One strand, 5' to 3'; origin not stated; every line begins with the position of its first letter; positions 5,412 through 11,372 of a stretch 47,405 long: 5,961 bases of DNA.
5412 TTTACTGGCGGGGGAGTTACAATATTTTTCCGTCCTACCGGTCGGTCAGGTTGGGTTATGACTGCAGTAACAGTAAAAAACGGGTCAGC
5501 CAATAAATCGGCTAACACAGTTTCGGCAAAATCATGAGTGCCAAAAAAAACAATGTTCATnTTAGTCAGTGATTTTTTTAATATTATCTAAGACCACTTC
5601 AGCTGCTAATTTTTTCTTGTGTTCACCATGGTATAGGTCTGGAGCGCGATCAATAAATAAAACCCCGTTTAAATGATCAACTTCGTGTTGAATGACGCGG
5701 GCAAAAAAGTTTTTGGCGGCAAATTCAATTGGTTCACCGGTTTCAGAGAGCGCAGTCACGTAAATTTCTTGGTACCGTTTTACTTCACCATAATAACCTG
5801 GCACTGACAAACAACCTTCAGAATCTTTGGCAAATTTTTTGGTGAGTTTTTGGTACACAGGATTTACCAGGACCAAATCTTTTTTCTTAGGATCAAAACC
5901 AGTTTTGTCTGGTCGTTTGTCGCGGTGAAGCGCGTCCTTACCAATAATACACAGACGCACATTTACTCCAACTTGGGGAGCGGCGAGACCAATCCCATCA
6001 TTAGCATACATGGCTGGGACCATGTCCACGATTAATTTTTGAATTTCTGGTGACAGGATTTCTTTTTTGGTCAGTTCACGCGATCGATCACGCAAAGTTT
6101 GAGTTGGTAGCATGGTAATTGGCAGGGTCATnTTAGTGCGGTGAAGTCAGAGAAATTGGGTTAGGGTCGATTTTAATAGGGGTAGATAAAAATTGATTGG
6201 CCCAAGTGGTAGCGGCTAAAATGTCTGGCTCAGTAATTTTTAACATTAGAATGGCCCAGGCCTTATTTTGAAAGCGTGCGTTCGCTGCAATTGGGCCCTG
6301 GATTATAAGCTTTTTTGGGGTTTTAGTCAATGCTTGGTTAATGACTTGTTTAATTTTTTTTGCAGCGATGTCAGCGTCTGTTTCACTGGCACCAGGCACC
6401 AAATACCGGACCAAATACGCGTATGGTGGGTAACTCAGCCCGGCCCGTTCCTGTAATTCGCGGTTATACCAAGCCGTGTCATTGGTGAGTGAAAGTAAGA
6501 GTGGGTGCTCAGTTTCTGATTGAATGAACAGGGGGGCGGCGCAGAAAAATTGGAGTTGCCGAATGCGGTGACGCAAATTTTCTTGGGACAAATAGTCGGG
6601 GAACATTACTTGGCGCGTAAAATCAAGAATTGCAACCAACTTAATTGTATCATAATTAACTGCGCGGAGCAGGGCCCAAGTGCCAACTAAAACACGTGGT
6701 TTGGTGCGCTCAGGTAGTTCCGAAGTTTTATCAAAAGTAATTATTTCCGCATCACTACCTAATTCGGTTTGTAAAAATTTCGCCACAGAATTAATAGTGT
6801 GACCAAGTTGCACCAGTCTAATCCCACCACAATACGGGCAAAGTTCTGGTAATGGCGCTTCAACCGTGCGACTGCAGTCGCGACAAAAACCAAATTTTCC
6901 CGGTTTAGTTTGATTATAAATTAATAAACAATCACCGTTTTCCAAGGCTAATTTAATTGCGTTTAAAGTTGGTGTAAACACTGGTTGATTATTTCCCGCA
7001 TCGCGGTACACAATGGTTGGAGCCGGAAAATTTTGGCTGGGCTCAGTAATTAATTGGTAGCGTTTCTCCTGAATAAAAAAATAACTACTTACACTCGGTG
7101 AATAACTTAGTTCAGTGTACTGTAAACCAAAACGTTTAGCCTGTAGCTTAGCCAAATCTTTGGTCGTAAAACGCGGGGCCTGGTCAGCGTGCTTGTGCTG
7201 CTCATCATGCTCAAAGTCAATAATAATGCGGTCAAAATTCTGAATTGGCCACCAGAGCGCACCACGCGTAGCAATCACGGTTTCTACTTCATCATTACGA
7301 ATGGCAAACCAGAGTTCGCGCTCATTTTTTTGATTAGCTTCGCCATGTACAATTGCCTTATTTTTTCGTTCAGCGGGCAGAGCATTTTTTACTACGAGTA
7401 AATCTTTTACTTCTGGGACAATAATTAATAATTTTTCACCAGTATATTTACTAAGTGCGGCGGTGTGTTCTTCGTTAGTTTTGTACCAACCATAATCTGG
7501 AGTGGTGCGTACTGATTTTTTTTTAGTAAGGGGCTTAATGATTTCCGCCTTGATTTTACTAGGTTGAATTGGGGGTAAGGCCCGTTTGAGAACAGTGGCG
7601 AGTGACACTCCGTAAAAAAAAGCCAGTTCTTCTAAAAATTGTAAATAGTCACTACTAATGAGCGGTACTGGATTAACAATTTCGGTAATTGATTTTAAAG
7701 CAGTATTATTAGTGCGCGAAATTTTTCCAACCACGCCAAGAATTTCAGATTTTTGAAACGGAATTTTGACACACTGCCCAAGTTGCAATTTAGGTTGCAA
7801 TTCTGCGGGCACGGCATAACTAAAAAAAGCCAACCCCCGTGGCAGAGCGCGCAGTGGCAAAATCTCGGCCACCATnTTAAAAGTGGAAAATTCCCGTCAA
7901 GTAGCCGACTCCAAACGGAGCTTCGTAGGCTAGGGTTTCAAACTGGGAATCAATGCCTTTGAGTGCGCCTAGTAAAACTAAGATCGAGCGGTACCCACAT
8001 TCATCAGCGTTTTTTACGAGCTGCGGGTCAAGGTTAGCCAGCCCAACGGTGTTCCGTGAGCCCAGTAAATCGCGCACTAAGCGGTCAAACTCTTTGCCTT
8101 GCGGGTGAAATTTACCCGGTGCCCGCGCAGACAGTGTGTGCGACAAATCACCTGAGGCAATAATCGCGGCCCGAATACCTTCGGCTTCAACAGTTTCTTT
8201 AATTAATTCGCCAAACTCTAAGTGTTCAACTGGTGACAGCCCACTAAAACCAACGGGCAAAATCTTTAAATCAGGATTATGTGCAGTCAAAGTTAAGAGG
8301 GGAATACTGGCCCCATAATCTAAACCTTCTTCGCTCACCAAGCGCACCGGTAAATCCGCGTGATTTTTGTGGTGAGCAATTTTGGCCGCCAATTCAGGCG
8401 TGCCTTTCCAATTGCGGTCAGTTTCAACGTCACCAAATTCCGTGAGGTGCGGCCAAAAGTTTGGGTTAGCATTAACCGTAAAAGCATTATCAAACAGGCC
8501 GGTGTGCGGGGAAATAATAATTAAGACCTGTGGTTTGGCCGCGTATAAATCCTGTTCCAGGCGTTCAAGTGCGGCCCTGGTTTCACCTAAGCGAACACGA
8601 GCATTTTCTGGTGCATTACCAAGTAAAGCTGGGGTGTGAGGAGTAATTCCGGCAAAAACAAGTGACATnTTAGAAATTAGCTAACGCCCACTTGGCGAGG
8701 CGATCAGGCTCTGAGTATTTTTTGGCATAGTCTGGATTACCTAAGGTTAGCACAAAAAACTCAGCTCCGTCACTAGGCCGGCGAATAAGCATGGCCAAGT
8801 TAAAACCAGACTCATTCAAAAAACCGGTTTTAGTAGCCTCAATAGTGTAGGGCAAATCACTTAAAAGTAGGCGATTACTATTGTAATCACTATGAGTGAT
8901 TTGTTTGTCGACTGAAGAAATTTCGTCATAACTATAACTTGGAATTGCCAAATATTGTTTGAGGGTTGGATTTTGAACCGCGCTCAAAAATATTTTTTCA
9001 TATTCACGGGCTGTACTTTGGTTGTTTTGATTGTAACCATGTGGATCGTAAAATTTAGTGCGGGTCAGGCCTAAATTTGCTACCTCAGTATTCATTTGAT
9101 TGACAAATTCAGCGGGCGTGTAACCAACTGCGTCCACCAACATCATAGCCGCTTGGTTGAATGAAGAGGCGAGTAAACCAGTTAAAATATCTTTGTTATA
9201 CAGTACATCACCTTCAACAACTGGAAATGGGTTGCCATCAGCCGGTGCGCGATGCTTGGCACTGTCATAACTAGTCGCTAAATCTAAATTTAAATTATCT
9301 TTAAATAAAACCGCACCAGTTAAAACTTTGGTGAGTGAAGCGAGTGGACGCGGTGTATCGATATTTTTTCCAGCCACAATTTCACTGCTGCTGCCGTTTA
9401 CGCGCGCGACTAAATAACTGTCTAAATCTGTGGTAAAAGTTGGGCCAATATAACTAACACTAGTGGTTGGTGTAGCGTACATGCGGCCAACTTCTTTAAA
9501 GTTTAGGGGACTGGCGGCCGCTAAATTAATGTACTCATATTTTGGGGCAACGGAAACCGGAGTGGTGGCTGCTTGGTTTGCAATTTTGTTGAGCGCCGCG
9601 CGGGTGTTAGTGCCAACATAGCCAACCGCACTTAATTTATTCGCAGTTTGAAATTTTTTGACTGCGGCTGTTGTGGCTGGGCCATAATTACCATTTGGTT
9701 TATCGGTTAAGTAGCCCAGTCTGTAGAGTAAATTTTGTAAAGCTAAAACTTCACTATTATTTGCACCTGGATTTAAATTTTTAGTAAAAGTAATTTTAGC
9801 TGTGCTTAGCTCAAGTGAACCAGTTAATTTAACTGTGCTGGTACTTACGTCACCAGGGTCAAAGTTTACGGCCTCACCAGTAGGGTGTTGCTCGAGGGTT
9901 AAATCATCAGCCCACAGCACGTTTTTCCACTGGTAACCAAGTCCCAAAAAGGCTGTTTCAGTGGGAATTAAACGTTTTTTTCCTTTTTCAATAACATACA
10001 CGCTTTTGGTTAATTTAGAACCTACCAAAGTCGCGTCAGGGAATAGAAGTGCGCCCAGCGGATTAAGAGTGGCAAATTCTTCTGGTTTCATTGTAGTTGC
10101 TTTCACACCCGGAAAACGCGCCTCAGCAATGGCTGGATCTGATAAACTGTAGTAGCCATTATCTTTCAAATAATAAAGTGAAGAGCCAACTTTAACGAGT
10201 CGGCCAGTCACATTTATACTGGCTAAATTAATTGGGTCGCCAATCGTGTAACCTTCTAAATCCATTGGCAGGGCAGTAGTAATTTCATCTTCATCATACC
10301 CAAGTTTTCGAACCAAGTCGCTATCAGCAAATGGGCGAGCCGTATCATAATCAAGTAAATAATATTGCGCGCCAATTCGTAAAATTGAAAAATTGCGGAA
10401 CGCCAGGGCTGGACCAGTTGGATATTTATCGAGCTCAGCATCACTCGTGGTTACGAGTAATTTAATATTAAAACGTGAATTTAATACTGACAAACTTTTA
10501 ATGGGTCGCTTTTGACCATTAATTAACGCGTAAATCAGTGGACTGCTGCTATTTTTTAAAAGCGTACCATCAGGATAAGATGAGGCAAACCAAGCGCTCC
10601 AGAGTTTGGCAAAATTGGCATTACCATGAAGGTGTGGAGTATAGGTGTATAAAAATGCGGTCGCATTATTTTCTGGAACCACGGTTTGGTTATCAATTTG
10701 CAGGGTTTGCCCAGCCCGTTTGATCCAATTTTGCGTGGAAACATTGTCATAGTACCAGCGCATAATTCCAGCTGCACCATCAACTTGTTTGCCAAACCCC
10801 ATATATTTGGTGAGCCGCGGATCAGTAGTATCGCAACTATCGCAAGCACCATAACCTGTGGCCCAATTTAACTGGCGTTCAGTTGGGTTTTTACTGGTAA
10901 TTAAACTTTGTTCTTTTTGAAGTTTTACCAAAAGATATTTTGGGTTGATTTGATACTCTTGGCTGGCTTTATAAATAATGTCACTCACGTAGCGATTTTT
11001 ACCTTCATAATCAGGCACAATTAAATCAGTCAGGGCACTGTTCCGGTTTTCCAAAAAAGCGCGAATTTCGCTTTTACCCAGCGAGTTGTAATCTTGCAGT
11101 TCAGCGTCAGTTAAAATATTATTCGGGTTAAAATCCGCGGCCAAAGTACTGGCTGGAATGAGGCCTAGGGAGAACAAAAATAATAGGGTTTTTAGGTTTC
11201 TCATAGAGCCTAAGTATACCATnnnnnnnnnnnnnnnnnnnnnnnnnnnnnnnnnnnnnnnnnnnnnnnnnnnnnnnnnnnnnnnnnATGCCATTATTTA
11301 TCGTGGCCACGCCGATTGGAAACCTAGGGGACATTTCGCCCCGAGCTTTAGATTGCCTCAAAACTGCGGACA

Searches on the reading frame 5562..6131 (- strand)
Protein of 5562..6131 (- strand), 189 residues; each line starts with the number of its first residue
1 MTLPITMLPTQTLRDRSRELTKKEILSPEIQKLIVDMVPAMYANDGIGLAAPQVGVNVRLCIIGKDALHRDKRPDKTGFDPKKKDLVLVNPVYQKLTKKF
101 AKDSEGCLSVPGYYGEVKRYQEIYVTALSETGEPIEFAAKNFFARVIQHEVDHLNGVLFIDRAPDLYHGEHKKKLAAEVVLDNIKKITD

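Call 66: search_protein_families(library=pfam, proteins=[window:5562-6131:-], max_evalue=0.00001)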
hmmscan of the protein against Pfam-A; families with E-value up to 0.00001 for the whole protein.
window:5562-6131:- (189 aa): 1 family
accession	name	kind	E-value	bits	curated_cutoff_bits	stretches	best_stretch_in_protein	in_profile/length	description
PF01327.26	Pep_deformylase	-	2.7e-46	157.4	22.8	1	3-165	2-152/156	Polypeptide deformylase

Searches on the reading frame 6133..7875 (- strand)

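Call 66: search_protein_families(library=pfam, proteins=[window:6133-7875:-], max_evalue=0.00001)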
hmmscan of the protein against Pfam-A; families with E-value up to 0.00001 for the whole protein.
window:6133-7875:- (580 aa): 1 family
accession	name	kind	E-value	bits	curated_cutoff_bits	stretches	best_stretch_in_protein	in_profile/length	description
PF17764.6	PriA_3primeBD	-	4.4e-15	55.7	22.7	1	17-101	11-96/96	3'DNA-binding domain (3'BD)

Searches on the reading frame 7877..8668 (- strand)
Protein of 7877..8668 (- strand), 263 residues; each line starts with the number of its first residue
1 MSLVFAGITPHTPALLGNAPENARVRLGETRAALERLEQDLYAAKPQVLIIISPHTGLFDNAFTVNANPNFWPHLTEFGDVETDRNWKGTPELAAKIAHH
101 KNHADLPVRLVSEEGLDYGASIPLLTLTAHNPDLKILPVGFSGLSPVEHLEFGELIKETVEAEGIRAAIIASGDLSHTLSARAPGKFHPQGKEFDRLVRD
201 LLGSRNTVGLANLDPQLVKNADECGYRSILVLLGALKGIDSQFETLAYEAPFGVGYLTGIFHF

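Call 66: search_protein_families(library=pfam, proteins=[window:7877-8668:-], max_evalue=0.00001)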
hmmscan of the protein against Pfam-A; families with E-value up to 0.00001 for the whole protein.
window:7877-8668:- (263 aa): 2 families
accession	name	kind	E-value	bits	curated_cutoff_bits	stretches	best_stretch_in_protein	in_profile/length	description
PF02900.23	LigB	-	1.1e-31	110.4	26.3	1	8-256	4-266/269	Catalytic LigB subunit of aromatic ring-opening dioxygenase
PF01875.22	Memo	-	8.3e-09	35.5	27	1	38-249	58-250/269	Memo-like protein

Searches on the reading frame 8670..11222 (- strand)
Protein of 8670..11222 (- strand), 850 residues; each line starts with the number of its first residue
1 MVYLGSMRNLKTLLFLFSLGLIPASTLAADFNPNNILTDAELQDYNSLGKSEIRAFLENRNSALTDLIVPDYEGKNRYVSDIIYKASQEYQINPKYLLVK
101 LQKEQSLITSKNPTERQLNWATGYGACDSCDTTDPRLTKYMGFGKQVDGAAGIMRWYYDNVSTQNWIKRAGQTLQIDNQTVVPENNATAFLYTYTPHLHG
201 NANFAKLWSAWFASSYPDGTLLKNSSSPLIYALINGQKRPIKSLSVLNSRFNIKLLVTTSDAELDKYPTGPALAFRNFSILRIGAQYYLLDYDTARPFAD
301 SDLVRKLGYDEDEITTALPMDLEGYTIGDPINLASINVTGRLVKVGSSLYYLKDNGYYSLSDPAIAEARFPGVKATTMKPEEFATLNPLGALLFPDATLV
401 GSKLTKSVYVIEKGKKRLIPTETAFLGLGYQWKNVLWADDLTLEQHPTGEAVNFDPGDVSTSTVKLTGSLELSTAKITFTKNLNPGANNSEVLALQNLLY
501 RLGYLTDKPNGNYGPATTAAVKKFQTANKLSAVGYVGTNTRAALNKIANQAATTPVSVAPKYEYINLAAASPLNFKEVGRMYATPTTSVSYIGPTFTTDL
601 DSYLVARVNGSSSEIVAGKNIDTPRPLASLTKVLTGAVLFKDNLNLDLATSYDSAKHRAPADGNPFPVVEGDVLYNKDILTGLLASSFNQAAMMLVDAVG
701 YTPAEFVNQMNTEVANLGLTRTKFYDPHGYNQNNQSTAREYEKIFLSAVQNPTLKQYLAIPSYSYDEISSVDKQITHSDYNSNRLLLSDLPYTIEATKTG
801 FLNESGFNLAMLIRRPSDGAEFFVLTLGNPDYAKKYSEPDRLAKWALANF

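Call 66: search_protein_families(library=pfam, proteins=[window:8670-11222:-], max_evalue=0.00001)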
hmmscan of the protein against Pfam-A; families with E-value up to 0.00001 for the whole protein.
window:8670-11222:- (850 aa): 2 families
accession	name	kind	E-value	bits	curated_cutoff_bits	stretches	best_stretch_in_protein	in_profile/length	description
PF00768.25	Peptidase_S11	-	9.7e-25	87.8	27.6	1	608-811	18-221/239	D-alanyl-D-alanine carboxypeptidase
PF01471.23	PG_binding_1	-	1.9e-15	57.2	23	1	489-544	2-57/57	Putative peptidoglycan binding domain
